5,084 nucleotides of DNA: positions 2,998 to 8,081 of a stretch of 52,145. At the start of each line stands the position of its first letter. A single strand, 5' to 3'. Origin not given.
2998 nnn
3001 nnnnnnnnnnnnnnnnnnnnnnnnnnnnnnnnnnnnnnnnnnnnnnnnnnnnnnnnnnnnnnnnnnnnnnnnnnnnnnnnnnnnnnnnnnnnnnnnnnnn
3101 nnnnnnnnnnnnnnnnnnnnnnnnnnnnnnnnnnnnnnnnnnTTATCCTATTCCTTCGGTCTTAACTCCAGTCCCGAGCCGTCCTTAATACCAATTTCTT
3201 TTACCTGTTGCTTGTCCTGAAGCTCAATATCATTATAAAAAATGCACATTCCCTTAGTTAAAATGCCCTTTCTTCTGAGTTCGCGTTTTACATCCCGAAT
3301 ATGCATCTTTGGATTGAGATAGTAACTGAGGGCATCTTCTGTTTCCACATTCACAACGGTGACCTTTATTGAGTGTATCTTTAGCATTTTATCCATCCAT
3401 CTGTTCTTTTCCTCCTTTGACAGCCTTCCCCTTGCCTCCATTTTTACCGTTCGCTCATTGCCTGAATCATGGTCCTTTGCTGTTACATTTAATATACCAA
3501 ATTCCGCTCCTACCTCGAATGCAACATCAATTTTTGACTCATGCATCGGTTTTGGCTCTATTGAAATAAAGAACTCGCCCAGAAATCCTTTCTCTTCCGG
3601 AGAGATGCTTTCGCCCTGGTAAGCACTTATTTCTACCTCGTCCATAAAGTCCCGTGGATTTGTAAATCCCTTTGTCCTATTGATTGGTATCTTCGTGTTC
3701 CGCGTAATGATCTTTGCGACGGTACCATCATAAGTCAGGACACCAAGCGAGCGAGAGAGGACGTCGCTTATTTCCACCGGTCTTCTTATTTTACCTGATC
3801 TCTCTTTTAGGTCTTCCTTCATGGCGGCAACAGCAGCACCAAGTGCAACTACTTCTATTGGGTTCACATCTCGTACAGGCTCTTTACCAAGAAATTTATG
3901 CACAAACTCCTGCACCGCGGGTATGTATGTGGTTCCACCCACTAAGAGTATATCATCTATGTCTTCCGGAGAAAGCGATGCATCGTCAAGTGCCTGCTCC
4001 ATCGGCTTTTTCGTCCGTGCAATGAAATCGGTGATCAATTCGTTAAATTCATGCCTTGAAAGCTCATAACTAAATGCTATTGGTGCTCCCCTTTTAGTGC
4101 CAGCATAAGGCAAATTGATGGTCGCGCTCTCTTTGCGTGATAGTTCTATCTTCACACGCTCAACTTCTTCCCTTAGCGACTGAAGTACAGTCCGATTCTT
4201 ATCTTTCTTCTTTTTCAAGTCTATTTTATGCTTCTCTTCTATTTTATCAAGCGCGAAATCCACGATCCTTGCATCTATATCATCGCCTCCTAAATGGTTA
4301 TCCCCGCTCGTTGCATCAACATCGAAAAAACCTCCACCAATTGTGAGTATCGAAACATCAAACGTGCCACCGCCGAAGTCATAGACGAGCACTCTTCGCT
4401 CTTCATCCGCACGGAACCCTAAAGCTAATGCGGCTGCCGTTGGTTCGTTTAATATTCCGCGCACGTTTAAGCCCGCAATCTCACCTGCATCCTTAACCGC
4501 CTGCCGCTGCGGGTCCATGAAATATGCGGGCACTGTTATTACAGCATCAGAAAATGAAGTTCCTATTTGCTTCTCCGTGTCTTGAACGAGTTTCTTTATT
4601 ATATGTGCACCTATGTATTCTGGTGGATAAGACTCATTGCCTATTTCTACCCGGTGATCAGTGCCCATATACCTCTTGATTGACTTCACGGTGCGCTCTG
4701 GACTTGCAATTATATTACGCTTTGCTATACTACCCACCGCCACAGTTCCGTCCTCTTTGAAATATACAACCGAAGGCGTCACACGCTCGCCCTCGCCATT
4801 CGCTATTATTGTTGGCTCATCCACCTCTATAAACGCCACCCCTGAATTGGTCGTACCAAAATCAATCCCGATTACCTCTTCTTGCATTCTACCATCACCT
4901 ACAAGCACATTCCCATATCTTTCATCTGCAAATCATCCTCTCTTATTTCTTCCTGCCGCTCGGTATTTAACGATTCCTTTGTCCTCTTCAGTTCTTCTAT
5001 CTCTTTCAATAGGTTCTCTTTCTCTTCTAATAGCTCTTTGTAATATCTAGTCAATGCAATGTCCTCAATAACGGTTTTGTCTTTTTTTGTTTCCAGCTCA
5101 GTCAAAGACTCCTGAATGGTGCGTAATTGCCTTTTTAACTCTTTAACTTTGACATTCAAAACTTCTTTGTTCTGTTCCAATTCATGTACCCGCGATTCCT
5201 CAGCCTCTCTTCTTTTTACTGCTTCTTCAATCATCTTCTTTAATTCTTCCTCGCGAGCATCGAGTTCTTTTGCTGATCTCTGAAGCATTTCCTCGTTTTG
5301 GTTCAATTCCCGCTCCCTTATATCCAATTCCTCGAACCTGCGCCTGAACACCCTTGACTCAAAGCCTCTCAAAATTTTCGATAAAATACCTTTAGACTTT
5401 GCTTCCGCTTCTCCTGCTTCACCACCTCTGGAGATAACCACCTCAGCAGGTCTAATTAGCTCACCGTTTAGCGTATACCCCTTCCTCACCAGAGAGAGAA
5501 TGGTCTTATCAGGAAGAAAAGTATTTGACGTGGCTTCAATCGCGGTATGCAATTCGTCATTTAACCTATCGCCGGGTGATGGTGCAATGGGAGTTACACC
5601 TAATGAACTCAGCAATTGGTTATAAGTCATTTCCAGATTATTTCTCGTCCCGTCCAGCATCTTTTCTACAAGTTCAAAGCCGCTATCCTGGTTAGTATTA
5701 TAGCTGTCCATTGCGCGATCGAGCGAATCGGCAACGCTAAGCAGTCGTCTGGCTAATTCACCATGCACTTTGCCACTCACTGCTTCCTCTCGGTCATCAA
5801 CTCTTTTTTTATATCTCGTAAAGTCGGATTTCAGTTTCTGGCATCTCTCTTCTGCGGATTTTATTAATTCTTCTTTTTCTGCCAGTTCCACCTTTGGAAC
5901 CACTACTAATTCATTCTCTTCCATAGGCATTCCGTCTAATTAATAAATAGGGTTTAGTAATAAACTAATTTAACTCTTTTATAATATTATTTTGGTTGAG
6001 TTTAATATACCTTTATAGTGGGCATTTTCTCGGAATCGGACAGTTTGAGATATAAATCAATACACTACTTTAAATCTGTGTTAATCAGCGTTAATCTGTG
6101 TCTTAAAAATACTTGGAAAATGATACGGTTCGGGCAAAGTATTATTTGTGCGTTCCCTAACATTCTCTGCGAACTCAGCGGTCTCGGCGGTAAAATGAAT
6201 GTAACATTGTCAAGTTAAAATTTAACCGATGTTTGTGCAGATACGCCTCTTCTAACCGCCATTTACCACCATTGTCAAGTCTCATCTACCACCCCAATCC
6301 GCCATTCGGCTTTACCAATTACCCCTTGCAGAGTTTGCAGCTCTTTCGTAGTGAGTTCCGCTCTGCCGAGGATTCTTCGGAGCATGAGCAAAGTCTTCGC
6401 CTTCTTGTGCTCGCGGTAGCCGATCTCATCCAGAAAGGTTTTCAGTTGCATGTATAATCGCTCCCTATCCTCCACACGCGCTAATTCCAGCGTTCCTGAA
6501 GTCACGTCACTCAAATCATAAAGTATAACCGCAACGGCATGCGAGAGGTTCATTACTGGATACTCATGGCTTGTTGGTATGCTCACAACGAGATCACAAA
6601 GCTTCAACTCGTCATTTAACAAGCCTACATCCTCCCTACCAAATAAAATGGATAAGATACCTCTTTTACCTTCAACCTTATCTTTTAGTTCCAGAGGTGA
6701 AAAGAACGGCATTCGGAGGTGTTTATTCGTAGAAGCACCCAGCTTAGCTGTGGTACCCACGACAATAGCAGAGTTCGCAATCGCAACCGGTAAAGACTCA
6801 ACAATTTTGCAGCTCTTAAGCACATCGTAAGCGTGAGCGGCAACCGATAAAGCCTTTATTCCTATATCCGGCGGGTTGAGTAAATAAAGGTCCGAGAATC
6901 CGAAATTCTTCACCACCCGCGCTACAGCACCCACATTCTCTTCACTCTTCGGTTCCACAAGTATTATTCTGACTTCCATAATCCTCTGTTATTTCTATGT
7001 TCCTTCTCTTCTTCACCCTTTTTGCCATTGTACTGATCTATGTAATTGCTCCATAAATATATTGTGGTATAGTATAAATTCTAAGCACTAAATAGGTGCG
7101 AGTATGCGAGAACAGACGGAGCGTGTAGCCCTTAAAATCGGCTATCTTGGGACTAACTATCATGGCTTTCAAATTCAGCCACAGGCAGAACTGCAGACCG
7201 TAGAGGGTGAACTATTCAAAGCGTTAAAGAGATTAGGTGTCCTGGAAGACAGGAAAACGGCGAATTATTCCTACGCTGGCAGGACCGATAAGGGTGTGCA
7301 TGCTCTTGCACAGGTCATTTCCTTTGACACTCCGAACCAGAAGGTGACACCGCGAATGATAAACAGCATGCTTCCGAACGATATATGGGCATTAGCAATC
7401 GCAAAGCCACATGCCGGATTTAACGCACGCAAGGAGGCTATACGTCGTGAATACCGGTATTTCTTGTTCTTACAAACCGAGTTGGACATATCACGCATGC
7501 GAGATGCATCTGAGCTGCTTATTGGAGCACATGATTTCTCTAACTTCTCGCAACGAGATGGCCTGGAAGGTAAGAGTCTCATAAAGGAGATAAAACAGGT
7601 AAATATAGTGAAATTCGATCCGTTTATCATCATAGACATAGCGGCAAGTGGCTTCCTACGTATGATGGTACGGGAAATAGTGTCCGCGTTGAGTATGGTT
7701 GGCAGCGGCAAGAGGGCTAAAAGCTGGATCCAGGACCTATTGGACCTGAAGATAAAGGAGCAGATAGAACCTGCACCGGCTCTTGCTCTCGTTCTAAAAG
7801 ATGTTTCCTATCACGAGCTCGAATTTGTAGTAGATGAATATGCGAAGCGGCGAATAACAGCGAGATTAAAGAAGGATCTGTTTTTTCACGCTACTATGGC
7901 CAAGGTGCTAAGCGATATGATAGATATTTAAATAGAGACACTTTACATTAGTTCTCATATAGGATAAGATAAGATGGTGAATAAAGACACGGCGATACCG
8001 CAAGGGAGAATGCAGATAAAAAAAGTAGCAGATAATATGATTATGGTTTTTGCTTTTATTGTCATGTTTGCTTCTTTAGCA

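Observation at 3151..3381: Ubiquitin-like beta-grasp domain fused to the C-terminus of an Hsp70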

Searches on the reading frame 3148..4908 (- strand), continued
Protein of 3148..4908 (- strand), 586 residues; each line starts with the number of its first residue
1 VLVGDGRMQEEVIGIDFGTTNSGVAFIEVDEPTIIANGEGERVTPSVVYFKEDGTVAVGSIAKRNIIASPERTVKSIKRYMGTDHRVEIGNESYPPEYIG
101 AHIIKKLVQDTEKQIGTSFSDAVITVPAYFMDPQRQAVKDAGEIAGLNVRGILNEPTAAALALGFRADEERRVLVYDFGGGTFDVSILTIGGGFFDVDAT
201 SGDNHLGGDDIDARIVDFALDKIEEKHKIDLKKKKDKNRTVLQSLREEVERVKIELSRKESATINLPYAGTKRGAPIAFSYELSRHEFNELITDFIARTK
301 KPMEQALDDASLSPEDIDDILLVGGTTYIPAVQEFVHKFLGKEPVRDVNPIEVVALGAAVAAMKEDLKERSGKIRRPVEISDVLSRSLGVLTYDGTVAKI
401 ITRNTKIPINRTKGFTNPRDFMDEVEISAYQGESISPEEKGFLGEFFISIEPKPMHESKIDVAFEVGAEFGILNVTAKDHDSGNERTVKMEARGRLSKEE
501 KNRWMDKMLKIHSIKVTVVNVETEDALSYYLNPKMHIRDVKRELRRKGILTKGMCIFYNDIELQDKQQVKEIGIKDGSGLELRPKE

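Call 62: search_protein_families(library=pfam, proteins=[L020:6410-7981:+, L018:10227-11516:+, L017:9712-10962:+, L018:5901-7250:+, L018:9754-10152:+, L018:7291-7857:+], max_evalue=0.01)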
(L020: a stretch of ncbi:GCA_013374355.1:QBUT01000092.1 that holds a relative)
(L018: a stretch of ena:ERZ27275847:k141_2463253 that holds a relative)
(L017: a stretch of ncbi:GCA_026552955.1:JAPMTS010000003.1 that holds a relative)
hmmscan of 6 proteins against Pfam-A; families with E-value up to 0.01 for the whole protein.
L020:6410-7981:+ (524 aa): 1 family
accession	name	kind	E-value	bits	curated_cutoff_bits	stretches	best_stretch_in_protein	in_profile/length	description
PF01025.24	GrpE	-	1.2e-28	100.3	25.8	1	36-201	8-164/165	GrpE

L018:10227-11516:+ (430 aa): 2 families
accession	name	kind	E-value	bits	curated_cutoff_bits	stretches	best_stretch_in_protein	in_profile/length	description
PF01025.24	GrpE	-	4.3e-27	95.2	25.8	1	3-153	23-165/165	GrpE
PF12072.13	RNase_Y_N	-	0.001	19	32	1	195-253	71-129/201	RNase Y N-terminal region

L017:9712-10962:+ (417 aa): 1 family
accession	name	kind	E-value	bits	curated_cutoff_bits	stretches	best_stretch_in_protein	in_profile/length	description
PF00226.36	DnaJ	-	1.4e-12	48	27.8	1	67-90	2-25/63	DnaJ domain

L018:5901-7250:+ (450 aa): 3 families
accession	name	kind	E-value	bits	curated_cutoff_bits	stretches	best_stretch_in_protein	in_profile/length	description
PF13646.12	HEAT_2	-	2.5e-07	31.3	27.7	2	188-235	18-67/88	HEAT repeats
PF03130.22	HEAT_PBS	-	1e-05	26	20.9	0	190-210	5-25/27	PBS lyase HEAT-like repeat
PF01485.27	IBR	-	0.0094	16.4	24.3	0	38-80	13-58/65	IBR domain, a half RING-finger domain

L018:9754-10152:+ (133 aa): 0 families

L018:7291-7857:+ (189 aa): 0 families

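Call 65: predict_structure(alignment_id=A2)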
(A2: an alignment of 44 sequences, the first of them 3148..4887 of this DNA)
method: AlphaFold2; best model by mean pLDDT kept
length: 579 residues; sequences in the alignment: 44
mean_pLDDT: 81.9   pTM: 0.78
mean pLDDT of the five models: 81.9, 81.1, 79.7, 79.6, 79.1
residues with pLDDT >= 90: 171; 70-90: 329; 50-70: 52; < 50: 27
segments of 3 or more residues with pLDDT < 50: 358-376, 397-401
pLDDT, mean of each block of 10 residues (from residue 1): 75 77 74 87 91 86 86 86 91 95 87 84 76 91 80 74 83 86 66 79 92 92 79 84 93 93 79 95 95 91 88 92 94 89 85 63 28 46 83 62 70 89 79 75 90 78 66 87 70 88 85 83 82 80 84 91 87 86
secondary structure, 60 per line:
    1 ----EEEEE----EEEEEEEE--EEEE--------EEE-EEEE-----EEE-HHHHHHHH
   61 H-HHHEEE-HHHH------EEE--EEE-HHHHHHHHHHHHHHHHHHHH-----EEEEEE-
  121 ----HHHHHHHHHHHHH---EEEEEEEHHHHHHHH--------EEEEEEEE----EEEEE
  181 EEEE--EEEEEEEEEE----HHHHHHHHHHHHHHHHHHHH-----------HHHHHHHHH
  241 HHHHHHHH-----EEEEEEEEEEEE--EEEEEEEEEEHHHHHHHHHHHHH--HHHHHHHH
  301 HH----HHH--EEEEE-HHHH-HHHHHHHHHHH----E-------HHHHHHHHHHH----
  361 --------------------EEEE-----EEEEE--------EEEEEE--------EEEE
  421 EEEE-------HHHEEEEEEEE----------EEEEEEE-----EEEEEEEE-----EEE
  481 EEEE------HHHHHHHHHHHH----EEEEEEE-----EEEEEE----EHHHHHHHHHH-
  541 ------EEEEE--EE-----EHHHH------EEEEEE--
elements in order: E5-9 E14-21 E24-27 E36-38 E40-43 E49-51 H53-61 E66-68 H70-73 E80-82 E85-87 H89-108 E114-119 H125-137 E141-147 H148-155 E164-171 E176-184 E187-196 H201-220 H232-248 E254-265 E268-277 H278-290 H293-302 E312-316 H318-321 H323-333 H346-356 E381-384 E390-394 E403-408 E417-424 E435-442 E453-459 E465-472 E478-484 H491-502 E507-513 E519-524 H530-539 E547-551 H562-565 E572-577
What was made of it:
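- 3379..3426 (-): Remnant of lid helix A (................, residues 495-510). The rest of the lid (SBD-alpha) is absent. A helix is predicted, with pLDDT about 85-88 in the full-length model (call 65).
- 3427..3759 (-): Substrate-binding beta-sandwich (SBD-beta), residues 384-494. Beta strands in the AF2 model (call 65).
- On DnaK (canonical architecture): Only one 12-residue helix is predicted before the Ubl (call 65).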

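Call 68: fold_search(model_id=the predicted structure, library=pdb)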
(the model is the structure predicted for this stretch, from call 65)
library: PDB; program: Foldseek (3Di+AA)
matches with E <= 10: 1783; with E <= 0.001: 932
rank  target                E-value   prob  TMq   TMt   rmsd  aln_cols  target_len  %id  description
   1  9a5j_A                1.6e-58  1.00  0.73  0.69   7.2       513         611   44  Integrative model of DNAK-GUDB by crosslinking MS and deep learning (released 2024-09-18)
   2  2v7y                  4.1e-56  1.00  0.59  0.68  24.1       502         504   45  Crystal structure of the molecular chaperone DnaK from Geobacillus kaustophilus HTA426 in post-ATP hydrolysis state (released 2008-04-08)
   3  5obu                  5.7e-55  1.00  0.59  0.66  22.9       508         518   40  Mycoplasma genitalium DnaK deletion mutant lacking SBDalpha in complex with AMPPNP. (released 2018-05-09)
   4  5obv                  1.2e-53  1.00  0.59  0.65  22.8       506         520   41  Mycoplasma genitalium DnaK deletion mutant lacking SBDalpha in complex with ADP and Pi. (released 2018-05-09)
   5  7kzu                  1.3e-53  1.00  0.74  0.80   3.7       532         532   37  Quasi-intermediate state (Q) of a truncated Hsp70 DnaK fused with a substrate peptide (released 2021-05-12)
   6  7krv_A                1.8e-53  1.00  0.64  0.69   9.2       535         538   37  Stimulating state of disulfide-bridged Hsp70 DnaK (released 2021-09-15)
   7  7kru_A                2.5e-53  1.00  0.64  0.69   9.2       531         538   38  Stimulating state of a truncated Hsp70 DnaK fused with a substrate peptide (released 2021-09-15)
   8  7ko2_B                5.1e-53  1.00  0.72  0.70   4.2       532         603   37  Restraining state of near full-length Hsp70 DnaK (released 2021-09-15)
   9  4ani_C                5.7e-53  1.00  0.55  0.62  26.9       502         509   45  Structural basis for the intermolecular communication between DnaK and GrpE in the DnaK chaperone system from Geobacil (released 2012-05-23)
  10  7ko2_D                1.6e-52  1.00  0.71  0.69   4.1       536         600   37  Restraining state of near full-length Hsp70 DnaK (released 2021-09-15)
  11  7krv_B                1.8e-52  1.00  0.65  0.69   9.1       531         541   37  Stimulating state of disulfide-bridged Hsp70 DnaK (released 2021-09-15)
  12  7kru_B                2.1e-52  1.00  0.65  0.69   9.1       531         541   38  Stimulating state of a truncated Hsp70 DnaK fused with a substrate peptide (released 2021-09-15)
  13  7krt_A                2.2e-52  1.00  0.72  0.70   4.1       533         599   38  Restraining state of a truncated Hsp70 DnaK (released 2021-09-15)
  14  4b9q_A                2.9e-52  1.00  0.72  0.70   4.1       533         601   37  Open conformation of ATP-bound Hsp70 homolog DnaK (released 2012-11-14)
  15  7a4u                  5.1e-52  1.00  0.57  0.62  23.0       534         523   38  Crystal structure of lid-truncated apo BiP in an oligomeric state (released 2020-12-16)
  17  4b9q_C                7.4e-52  1.00  0.71  0.69   4.2       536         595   37  Open conformation of ATP-bound Hsp70 homolog DnaK (released 2012-11-14)
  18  5nro_A                8.8e-52  1.00  0.73  0.70   4.1       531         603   37  Structure of full-length DnaK with bound J-domain (released 2018-01-17)
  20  4b9q_B                9.3e-52  1.00  0.71  0.69   4.4       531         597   37  Open conformation of ATP-bound Hsp70 homolog DnaK (released 2012-11-14)
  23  4b9q_D                1.8e-51  1.00  0.71  0.69   4.3       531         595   37  Open conformation of ATP-bound Hsp70 homolog DnaK (released 2012-11-14)
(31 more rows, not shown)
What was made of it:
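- On Hsp70 superfamily (PF00012): The AF2/Foldseek match to DnaK has E=1.6e-58 (call 68).
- Tried and rejected: The full-length AF2 model plus Foldseek (calls 65, 68) shows an ATP-like docked conformation.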

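Call 72: search_protein_families(library=padloc, proteins=[window:3148-4908:-], max_evalue=0.001)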
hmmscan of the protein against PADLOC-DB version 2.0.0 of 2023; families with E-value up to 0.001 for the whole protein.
window:3148-4908:- (586 aa): 0 families

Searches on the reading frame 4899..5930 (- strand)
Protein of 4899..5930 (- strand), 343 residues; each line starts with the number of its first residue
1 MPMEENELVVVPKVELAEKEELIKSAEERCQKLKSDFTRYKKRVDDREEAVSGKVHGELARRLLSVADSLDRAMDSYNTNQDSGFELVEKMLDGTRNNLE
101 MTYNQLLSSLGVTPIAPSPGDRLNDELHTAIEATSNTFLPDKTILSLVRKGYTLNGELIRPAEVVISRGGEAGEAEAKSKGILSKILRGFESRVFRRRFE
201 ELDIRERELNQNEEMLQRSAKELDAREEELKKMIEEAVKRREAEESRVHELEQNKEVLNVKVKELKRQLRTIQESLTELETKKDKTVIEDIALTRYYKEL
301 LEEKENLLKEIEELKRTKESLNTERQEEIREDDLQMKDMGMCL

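Call 3: search_protein_families(library=pfam, proteins=[window:4899-5930:-], max_evalue=1)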
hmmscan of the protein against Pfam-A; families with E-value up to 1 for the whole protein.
window:4899-5930:- (343 aa): 6 families
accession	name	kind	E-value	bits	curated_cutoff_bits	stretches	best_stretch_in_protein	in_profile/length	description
PF01025.24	GrpE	-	3.1e-28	99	25.8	1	10-167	14-164/165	GrpE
PF13863.11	DUF4200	-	0.0052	17.5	29.7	1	200-282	20-102/119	Domain of unknown function (DUF4200)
PF25762.1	HAUS1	-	0.013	15.8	40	1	201-283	118-200/236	HAUS augmin-like complex subunit 1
PF12085.13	DUF3562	-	0.059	13.5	26.3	1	210-249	2-40/60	Protein of unknown function (DUF3562)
PF05335.18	DUF745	-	0.31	11.2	33.3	1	14-49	132-167/183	Protein of unknown function (DUF745)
PF17846.6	XRN_M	-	0.31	10.4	23.8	1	185-313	70-195/443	Xrn1 helical domain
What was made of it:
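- On GrpE (PF01025; gene 4899-5930): 99 bits against 25.8, E=3.1e-28, residues 10-167 (call 3).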

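Call 4: search_protein_families(library=ncbifam, proteins=[window:4899-5930:-], max_evalue=1)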
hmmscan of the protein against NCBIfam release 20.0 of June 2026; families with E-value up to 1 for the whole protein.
window:4899-5930:- (343 aa): 29 families (the best 25 are shown)
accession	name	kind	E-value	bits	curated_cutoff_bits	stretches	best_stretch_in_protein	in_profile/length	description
NF010738.0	PRK14140.1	equivalog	7.5e-16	58.4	137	1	6-167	36-190/191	nucleotide exchange factor GrpE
NF010749.0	PRK14151.1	equivalog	1e-15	57.8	231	1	15-170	28-177/188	nucleotide exchange factor GrpE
NF010755.0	PRK14158.1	equivalog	2.9e-14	53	200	1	27-168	60-194/198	nucleotide exchange factor GrpE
NF010748.0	PRK14150.1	equivalog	5.2e-14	52.2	152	1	16-169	50-197/198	nucleotide exchange factor GrpE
NF010750.0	PRK14153.1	equivalog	5.4e-14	52.2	194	1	20-171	46-190/194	nucleotide exchange factor GrpE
NF010739.0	PRK14141.1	equivalog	6e-13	48.9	192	1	25-178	51-203/211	nucleotide exchange factor GrpE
NF010752.0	PRK14155.1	equivalog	6.9e-13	48.5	194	1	55-177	61-180/208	nucleotide exchange factor GrpE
NF010751.0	PRK14154.1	equivalog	2.6e-12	46.8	266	1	34-166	79-206/208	nucleotide exchange factor GrpE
NF010737.0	PRK14139.1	equivalog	8e-12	45.4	164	1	14-168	42-186/188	nucleotide exchange factor GrpE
NF010746.0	PRK14148.1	equivalog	4.8e-10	39.5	212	1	8-167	36-193/195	nucleotide exchange factor GrpE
NF010741.0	PRK14143.1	equivalog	6.2e-10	39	184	1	24-178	88-236/258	nucleotide exchange factor GrpE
NF010745.0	PRK14147.1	equivalog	1.1e-08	35.2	184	1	34-168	45-170/172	nucleotide exchange factor GrpE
NF010761.0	PRK14164.1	equivalog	1.2e-08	35.2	167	1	21-167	84-215/220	nucleotide exchange factor GrpE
NF007655.0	PRK10325.1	equivalog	1.8e-08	34.4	348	1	28-168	60-194/197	nucleotide exchange factor GrpE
NF010758.0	PRK14161.1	equivalog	9.8e-08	31.9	206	1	8-166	20-174/178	nucleotide exchange factor GrpE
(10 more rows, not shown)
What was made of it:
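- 4899..5930 (-): GrpE-type nucleotide exchange factor. The GrpE domain is at residues 10-167 (5430-5903), followed by a coiled-coil extension of about 175 residues (4902-5429). Pfam GrpE E=3.1e-28, plus weak hits to families that are largely coiled coil in the C-terminal part (calls 3, 4).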

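Call 72: search_protein_families(library=padloc, proteins=[window:4899-5930:-], max_evalue=0.001)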
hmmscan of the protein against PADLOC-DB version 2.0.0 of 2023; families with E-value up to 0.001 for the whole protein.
window:4899-5930:- (343 aa): 0 families

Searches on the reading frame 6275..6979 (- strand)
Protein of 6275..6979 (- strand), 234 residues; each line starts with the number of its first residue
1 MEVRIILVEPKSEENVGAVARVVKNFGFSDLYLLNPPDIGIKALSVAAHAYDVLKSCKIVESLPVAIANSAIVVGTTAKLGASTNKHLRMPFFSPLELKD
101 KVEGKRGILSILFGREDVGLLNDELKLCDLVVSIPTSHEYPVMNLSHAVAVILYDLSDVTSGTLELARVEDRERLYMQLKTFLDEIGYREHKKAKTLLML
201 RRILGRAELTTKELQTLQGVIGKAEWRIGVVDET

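Call 3: search_protein_families(library=pfam, proteins=[window:6275-6979:-], max_evalue=1)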
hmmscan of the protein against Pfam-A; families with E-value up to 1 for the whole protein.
window:6275-6979:- (234 aa): 1 family
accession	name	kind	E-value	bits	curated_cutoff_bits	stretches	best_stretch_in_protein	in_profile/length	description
PF00588.24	SpoU_methylase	-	6.9e-24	85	29.7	1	3-154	2-142/142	SpoU rRNA Methylase family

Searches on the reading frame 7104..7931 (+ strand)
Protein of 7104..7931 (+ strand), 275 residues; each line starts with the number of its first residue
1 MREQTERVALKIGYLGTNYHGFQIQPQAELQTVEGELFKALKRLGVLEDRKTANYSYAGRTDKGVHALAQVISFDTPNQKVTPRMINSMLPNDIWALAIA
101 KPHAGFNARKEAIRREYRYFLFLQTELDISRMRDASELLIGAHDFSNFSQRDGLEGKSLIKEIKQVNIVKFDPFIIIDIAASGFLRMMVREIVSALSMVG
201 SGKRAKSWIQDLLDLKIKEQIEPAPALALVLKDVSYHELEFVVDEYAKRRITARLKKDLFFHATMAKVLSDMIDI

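Call 38: search_protein_families(library=pfam, proteins=[window:7104-7931:+], max_evalue=0.000001)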
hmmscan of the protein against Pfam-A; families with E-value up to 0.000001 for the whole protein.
window:7104-7931:+ (275 aa): 1 family
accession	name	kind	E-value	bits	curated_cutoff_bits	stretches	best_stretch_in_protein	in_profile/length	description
PF01416.25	PseudoU_synth_1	-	3.3e-28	98.7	23.3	1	135-236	1-107/108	tRNA pseudouridine synthase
